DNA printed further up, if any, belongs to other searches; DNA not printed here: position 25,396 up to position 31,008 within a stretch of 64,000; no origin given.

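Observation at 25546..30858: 1770-aa protein: MoxR-like AAA+ core preceded by a 1280-aa uncharacterised N-terminal extension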

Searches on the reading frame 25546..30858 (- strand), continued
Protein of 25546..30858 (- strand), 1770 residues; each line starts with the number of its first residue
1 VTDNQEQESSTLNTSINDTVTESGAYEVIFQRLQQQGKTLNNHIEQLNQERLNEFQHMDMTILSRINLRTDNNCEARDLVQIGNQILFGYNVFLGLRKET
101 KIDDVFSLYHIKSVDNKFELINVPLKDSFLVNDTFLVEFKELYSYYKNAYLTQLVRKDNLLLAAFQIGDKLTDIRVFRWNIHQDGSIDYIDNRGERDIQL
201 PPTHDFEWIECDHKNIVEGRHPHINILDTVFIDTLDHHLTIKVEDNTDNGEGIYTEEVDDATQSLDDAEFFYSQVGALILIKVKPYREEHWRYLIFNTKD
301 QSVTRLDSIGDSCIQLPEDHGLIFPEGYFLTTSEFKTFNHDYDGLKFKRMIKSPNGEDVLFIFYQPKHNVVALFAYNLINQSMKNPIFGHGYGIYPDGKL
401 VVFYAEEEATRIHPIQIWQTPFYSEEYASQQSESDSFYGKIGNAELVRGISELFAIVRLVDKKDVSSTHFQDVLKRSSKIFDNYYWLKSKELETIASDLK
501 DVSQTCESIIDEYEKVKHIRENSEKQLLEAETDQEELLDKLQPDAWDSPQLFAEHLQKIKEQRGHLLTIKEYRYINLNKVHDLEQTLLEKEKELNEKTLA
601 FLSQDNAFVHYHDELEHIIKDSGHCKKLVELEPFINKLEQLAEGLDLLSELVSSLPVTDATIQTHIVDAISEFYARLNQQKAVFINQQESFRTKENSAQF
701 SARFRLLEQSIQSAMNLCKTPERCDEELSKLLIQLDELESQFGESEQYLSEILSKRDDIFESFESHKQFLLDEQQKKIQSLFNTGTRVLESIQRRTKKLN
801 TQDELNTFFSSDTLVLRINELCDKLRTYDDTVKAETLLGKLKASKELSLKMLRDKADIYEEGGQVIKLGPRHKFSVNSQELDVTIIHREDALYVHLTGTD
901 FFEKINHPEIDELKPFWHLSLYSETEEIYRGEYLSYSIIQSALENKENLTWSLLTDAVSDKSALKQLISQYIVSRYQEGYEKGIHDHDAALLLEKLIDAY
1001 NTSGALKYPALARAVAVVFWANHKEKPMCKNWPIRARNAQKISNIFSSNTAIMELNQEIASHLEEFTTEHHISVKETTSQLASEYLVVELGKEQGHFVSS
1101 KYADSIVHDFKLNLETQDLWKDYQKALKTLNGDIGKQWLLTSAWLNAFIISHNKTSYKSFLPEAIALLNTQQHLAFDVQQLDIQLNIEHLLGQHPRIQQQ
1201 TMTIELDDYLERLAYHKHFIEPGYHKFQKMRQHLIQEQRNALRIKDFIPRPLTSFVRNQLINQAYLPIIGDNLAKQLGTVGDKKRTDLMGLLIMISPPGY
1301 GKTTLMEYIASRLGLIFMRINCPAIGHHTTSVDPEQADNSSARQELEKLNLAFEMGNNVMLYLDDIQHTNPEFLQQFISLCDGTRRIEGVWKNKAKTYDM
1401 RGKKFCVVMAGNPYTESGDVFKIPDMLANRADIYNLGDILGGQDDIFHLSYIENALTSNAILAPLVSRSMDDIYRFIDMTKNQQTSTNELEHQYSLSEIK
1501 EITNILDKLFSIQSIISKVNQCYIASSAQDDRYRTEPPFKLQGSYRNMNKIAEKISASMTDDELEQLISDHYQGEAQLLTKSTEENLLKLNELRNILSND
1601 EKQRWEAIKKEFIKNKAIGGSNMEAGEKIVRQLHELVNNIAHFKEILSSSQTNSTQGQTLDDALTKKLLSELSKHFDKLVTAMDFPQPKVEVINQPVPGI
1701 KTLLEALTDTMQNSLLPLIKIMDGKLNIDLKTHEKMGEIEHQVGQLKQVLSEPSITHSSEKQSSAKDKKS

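Call 22: find_encoding_contigs(protein=P0001, flank=10000, max_places=2)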
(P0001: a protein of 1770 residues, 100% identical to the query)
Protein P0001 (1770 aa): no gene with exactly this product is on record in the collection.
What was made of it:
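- Tried and rejected: find_encoding_contigs had no record for the window's own protein (call 22).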

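Call 30: find_related_loci(query=A2, collection=genome_contigs, flank=10000)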
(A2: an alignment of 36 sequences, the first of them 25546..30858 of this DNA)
Query A2 (1770 aa) in genome_contigs; peptide patterns used: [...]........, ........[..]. (x = any residue, [..] = any of these).
600 stretches matched a pattern (row limit reached: there are more); 591 encode a relative of the query (tblastn E <= 1e-3); the best 80 are kept; 80 distinct loci.
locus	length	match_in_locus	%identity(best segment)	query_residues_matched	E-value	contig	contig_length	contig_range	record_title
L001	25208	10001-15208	53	11-1744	0e+0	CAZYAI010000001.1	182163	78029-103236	MAG TPA_asm: uncultured Zetaproteobacteria bacterium isolate SRP216583_co1_149 genome assembly, contig: NODE_14_length_1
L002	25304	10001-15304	52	16-1747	0e+0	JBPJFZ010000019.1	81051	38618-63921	Oleiphilaceae bacterium J1-3 NODE_19_length_81051_cov_40.9269, whole genome shotgun sequence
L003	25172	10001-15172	49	16-1751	0e+0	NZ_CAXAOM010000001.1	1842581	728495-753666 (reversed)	Pseudomonas sp. EA_35y_Pfl2_R111 isolate PseudoSSchier:R111 EA_35y_Pfl2_R111_NODE_1_length-1, whole genome shotgun seque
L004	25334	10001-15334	51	14-1748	0e+0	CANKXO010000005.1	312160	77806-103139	uncultured Pseudomonadales bacterium isolate 2-516-G.fasta genome assembly, contig: NODE_5, whole genome shotgun sequenc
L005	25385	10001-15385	50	13-1747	0e+0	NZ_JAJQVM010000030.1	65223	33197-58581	Marinibactrum halimedae strain NBRC 110095 Scaffold30_1, whole genome shotgun sequence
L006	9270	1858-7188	49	16-1748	0e+0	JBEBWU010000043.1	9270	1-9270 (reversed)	MAG: Entomomonas sp. isolate T2.bin.3 NODE_27757_length_9270_cov_4.034400, whole genome shotgun sequence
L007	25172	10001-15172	49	16-1751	0e+0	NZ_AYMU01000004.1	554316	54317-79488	Pseudomonas sp. PH1b Contig4, whole genome shotgun sequence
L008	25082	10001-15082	49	16-1755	0e+0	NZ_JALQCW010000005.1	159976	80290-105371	Pseudomonas morbosilactucae strain MAFF 302030 302030_contig_5, whole genome shotgun sequence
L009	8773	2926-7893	50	13-1652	0e+0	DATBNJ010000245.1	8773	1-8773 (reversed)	MAG TPA_asm: Marinagarivorans sp. isolate SMAG_U4021 k141_47016, whole genome shotgun sequence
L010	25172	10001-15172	50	16-1753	0e+0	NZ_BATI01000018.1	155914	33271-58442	Aquipseudomonas alcaligenes NBRC 14159, whole genome shotgun sequence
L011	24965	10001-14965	50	1-1655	0e+0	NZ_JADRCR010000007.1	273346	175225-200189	Limnobaculum allomyrinae strain BWR-B9 contig7, whole genome shotgun sequence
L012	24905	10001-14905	50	2-1640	0e+0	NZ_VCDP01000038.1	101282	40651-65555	Xenorhabdus littoralis strain Reich WTCHG_223154_273_1_contig_38, whole genome shotgun sequence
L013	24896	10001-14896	50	16-1645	0e+0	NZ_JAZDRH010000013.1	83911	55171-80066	Pseudomonas sp. F1_0610 F1_0610_13_length_83911_cov_27.500680, whole genome shotgun sequence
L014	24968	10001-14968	48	1-1640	0e+0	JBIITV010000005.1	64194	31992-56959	MAG: Lysobacteraceae bacterium isolate ME2004-08-06_3300043437_group2_bin106 Rohwer_bin2503_scaffold_223_c1, whole genom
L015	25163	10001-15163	49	2-1739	0e+0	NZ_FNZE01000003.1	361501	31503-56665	Pseudomonas linyingensis strain LMG 25967, whole genome shotgun sequence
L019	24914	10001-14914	48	5-1640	0e+0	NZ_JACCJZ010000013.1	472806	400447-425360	Luteimonas deserti strain SJ-16 79, whole genome shotgun sequence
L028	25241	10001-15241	45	15-1770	0e+0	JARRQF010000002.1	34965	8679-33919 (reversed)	MAG: Candidatus Thiodiazotropha sp. isolate Spart_195_MAG scaffold_61, whole genome shotgun sequence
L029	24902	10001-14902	49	9-1640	0e+0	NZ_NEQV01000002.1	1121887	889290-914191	Stenotrophomonas maltophilia strain EA1 Contig_2_consensus_ctg_8_1, whole genome shotgun sequence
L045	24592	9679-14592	43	21-1656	0e+0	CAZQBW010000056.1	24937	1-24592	MAG TPA_asm: uncultured Clostridia bacterium isolate binchicken_co197_382 genome assembly, contig: NODE_2769_length_2493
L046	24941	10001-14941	43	15-1657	0e+0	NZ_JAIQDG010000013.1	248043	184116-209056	Myxococcus sp. RHSTA-1-4 NODE_13_length_248143_cov_148.326615, whole genome shotgun sequence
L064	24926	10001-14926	41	4-1647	0e+0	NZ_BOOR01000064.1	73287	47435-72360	Planotetraspora thailandica strain NBRC 104271 sequence064, whole genome shotgun sequence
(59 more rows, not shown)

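Call 38: search_protein_families(library=pfam, proteins=[L002:5608-6288:+, L002:6326-7012:+, L002:15966-16673:+, L002:7037-7723:+, L002:7849-9804:+, L019:16047-17150:+, L064:7977-9986:+, L046:7658-9823:+, L045:7436-9505:+], max_evalue=0.01)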
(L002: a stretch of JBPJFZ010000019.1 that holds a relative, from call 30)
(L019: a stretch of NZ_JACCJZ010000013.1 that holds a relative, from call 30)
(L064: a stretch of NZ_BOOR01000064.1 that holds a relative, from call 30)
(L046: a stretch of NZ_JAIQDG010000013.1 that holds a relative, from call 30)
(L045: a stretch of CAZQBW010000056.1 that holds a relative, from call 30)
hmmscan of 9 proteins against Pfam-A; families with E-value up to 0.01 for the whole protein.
L002:5608-6288:+ (226 aa): 1 family
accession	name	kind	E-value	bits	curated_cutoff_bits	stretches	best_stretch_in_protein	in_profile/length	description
PF09938.14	DUF2170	-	1.9e-50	170.6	27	1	88-224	2-137/137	Uncharacterized protein conserved in bacteria (DUF2170)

L002:6326-7012:+ (228 aa): 1 family
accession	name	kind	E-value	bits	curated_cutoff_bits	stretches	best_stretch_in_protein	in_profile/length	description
PF04012.17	PspA_IM30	-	3.4e-43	148.2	33.9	1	2-227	1-217/220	PspA/IM30 family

L002:15966-16673:+ (235 aa): 3 families
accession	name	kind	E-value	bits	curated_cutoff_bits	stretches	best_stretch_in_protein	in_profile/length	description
PF13091.12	PLDc_2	-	7.2e-33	113.7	27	1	107-230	1-132/132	PLD-like domain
PF07894.18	SACK1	-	3.5e-05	23.9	21.4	1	101-231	124-270/274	Scaffolding anchor of CK1 domain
PF24217.1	DUF7436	-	0.0077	16.6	34.2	0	133-232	53-149/153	Family of unknown function (DUF7436)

L002:7037-7723:+ (228 aa): 0 families

L002:7849-9804:+ (651 aa): 0 families

L019:16047-17150:+ (367 aa): 1 family
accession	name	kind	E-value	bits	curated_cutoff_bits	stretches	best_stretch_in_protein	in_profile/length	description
PF05816.16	TelA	-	1.7e-73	248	30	1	50-361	15-331/332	Toxic anion resistance protein (TelA)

L064:7977-9986:+ (669 aa): 0 families

L046:7658-9823:+ (721 aa): 0 families

L045:7436-9505:+ (689 aa): 0 families

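Call 47: search_protein_families(library=pfam, alignment_id=A4, max_evalue=0.0001)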
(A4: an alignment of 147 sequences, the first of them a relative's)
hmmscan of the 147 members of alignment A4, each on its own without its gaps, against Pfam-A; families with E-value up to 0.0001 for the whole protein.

A. member 1, L001:15332-17593:- (754 aa): 1 family
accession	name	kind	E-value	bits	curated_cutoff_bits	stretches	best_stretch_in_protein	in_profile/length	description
PF00092.34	VWA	-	2.5e-07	31.5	23.8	1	568-722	4-145/174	von Willebrand factor type A domain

B. families by the number of members that match (of 147 scanned): 124 families (the first 25 are shown)
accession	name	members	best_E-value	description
PF13091.12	PLDc_2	9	7.2e-33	PLD-like domain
PF01694.28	Rhomboid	9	1e-25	Rhomboid domain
PF01494.25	FAD_binding_3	5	7.8e-27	FAD binding domain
PF07894.18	SACK1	5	1.3e-07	Scaffolding anchor of CK1 domain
PF03466.25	LysR_substrate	4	2.6e-45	LysR substrate binding domain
PF00561.26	Abhydrolase_1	4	4.7e-29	alpha/beta hydrolase fold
PF00126.33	HTH_1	4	1.4e-22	Bacterial regulatory helix-turn-helix protein, lysR family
PF07992.20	Pyr_redox_2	4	1.5e-13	Pyridine nucleotide-disulphide oxidoreductase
PF01266.30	DAO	4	9.4e-10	FAD dependent oxidoreductase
PF05816.16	TelA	3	3.9e-71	Toxic anion resistance protein (TelA)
PF00743.25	FMO-like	3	6.3e-19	Flavin-binding monooxygenase-like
PF13738.12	Pyr_redox_3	3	1.5e-15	Pyridine nucleotide-disulphide oxidoreductase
PF12146.15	Hydrolase_4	3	8.7e-14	Serine aminopeptidase, S33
PF13450.12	NAD_binding_8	3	5.3e-12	NAD(P)-binding Rossmann-like domain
PF12794.12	MscS_TM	2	2.3e-71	Mechanosensitive ion channel inner membrane domain 1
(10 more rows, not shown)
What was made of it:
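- A PLD-family gene follows the ATPase in 9 loci (call 47).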

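Call 49: find_encoding_contigs(protein=P0003, flank=10000, max_places=1)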
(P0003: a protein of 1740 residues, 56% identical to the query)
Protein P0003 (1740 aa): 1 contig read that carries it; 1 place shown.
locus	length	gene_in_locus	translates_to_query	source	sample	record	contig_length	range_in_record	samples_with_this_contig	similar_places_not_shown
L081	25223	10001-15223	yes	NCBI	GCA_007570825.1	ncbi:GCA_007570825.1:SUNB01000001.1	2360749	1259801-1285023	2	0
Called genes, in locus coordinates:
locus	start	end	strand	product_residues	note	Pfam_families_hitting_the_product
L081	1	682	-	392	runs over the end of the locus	PF22694:CtpB_N-like, PF00595:PDZ, PF13180:PDZ_2 (weak), PF17820:PDZ_6, PF03572:Peptidase_S41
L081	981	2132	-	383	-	PF01551:Peptidase_M23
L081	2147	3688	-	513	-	PF01676:Metalloenzyme, PF06415:iPGM_N, PF01663:Phosphodiest (weak)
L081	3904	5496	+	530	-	PF00069:Pkinase, PF07714:PK_Tyr_Ser-Thr, PF03109:ABC1 (weak)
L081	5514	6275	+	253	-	PF00481:PP2C, PF13672:PP2C_2, PF07228:SpoIIE (faint)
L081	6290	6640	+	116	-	PF16697:Yop-YscD_cpl, PF00498:FHA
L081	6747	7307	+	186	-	PF01694:Rhomboid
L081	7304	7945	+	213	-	-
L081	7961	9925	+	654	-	-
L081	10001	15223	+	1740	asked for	PF12458:DUF3686, PF25472:DUF7902, PF00004:AAA (weak), PF07728:AAA_5 (weak)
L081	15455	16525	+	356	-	-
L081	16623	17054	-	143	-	-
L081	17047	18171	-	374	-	PF07885:Ion_trans_2, PF22614:Slo-like_RCK (faint), PF02254:TrkA_N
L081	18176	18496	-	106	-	-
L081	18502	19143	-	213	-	-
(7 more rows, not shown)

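Call 50: find_encoding_contigs(protein=P0007, flank=10000, max_places=1)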
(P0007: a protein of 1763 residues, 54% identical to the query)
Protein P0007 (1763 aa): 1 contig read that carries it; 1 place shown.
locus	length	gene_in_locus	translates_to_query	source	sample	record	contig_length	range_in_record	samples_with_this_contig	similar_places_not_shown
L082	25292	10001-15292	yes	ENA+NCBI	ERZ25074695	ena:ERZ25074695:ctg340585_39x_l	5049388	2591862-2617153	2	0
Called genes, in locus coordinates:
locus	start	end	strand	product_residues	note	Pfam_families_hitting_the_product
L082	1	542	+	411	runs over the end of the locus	PF11871:DUF3391, PF01966:HD, PF13487:HD_5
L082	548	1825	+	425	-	PF00990:GGDEF, PF00563:EAL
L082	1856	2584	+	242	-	PF02146:SIR2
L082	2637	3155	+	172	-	-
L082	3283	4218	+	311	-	PF00582:Usp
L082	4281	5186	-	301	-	PF00753:Lactamase_B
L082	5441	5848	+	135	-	PF09938:DUF2170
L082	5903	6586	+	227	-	PF04012:PspA_IM30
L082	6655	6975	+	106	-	-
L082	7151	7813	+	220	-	-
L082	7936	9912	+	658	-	-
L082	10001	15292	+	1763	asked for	PF12458:DUF3686, PF00004:AAA (faint), PF25472:DUF7902, PF07728:AAA_5 (faint)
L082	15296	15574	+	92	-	PF09650:PHA_gran_rgn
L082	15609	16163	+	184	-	PF13453:Zn_ribbon_TFIIB (faint)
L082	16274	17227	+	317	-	PF00923:TAL_FSA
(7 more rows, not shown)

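Call 84: search_protein_families(library=phrogs, proteins=[window:25546-30858:-], max_evalue=0.01)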
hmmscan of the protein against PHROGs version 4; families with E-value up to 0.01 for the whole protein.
window:25546-30858:- (1770 aa): 2 families
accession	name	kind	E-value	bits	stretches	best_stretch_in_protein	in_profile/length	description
phrog_168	-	DNA, RNA and nucleotide metabolism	8.1e-05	23.4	0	1290-1373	44-116/314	clamp loader of DNA polymerase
phrog_1297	-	other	0.0019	18.3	1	1292-1430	28-162/356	ATPase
